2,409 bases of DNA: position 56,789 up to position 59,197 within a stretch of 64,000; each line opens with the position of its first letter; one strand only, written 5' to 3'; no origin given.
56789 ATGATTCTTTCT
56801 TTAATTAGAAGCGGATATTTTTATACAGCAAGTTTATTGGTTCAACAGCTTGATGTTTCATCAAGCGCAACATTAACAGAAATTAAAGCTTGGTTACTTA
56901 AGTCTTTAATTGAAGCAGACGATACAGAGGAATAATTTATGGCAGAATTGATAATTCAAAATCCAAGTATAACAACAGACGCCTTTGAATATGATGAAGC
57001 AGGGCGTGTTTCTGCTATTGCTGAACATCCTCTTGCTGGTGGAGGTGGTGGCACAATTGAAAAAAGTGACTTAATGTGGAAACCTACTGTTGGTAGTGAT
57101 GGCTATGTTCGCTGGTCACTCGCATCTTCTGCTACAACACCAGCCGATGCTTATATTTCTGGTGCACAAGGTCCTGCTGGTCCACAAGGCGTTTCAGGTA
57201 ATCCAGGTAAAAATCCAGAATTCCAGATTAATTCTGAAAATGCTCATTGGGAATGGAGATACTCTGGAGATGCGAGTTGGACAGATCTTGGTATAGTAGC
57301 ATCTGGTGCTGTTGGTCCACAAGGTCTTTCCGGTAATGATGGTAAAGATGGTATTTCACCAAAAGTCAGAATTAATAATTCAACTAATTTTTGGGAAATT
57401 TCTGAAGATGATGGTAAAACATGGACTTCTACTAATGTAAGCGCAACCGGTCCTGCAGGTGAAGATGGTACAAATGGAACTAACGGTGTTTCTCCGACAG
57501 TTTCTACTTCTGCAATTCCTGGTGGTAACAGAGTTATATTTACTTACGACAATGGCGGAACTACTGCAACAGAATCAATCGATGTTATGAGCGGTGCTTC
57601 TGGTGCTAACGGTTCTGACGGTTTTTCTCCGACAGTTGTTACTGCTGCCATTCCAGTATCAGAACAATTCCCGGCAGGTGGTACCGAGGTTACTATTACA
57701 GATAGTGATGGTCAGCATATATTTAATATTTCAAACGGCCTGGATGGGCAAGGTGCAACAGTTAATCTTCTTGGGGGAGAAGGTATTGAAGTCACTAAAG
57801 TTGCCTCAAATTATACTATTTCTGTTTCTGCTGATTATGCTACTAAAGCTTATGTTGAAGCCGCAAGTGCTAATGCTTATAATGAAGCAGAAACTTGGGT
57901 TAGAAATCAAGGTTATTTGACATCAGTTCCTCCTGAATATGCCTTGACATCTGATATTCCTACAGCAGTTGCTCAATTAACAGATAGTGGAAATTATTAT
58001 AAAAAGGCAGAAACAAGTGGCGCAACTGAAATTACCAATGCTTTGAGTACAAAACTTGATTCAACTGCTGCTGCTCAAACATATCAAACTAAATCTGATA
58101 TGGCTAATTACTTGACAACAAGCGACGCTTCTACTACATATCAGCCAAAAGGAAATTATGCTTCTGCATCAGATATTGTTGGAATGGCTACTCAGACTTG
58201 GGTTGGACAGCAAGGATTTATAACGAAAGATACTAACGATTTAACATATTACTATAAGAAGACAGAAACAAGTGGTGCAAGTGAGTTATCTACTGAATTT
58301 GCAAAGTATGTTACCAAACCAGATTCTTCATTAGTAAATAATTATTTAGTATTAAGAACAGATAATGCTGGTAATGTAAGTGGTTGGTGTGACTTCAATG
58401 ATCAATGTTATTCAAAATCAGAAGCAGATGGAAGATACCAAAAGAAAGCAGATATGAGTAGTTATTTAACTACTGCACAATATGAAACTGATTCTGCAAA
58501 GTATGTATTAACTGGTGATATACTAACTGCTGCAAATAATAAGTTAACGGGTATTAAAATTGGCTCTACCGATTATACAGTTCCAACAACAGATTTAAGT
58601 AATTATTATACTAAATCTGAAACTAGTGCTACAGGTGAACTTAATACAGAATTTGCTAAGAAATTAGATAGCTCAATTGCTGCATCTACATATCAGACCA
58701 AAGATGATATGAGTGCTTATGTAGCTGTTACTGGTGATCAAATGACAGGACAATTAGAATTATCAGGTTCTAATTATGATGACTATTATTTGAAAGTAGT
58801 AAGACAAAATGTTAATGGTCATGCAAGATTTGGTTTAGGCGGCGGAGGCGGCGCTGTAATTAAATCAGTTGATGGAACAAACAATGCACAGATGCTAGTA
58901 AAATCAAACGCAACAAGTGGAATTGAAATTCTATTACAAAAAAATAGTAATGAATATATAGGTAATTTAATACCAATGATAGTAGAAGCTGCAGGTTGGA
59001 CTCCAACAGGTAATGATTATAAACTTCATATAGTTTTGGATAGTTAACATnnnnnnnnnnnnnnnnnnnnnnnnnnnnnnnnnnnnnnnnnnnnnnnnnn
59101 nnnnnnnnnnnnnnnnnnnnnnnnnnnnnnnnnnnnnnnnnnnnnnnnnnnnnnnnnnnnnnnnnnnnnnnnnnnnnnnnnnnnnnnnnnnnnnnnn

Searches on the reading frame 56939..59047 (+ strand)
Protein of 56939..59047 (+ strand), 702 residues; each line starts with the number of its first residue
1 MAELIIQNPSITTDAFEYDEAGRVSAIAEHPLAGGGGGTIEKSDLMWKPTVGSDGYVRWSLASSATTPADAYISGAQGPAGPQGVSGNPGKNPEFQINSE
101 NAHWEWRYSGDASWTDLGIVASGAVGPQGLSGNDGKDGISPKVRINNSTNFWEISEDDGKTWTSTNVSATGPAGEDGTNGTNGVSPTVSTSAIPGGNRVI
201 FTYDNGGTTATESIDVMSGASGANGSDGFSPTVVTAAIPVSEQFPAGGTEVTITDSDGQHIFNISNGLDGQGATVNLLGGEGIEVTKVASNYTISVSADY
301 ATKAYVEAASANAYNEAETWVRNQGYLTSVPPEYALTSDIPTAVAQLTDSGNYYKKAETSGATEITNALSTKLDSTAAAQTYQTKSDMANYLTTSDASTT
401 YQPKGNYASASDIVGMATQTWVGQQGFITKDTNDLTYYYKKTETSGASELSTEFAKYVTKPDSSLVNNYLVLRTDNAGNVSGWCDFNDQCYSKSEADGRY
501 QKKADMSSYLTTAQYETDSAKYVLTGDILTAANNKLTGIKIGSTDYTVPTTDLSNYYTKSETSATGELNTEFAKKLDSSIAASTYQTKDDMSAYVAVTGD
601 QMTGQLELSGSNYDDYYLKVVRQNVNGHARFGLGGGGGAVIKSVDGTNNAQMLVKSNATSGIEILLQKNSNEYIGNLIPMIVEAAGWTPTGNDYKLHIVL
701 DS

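Call 17: search_protein_families(library=phrogs, proteins=[window:56939-59047:+], max_evalue=0.001)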
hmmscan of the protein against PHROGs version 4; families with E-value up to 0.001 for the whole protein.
window:56939-59047:+ (702 aa): 1 family
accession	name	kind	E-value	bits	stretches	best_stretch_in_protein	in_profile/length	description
phrog_24103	-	unknown function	0.0002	22.4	1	333-397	47-111/197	-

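Call 82: search_protein_families(library=pfam, proteins=[window:56939-59047:+], max_evalue=0.01)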
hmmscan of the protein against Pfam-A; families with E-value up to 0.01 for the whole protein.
window:56939-59047:+ (702 aa): 1 family
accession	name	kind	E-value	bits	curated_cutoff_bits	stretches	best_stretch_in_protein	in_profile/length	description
PF01391.23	Collagen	-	0.00056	20.1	27.2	0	75-90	7-22/60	Collagen triple helix repeat (20 copies)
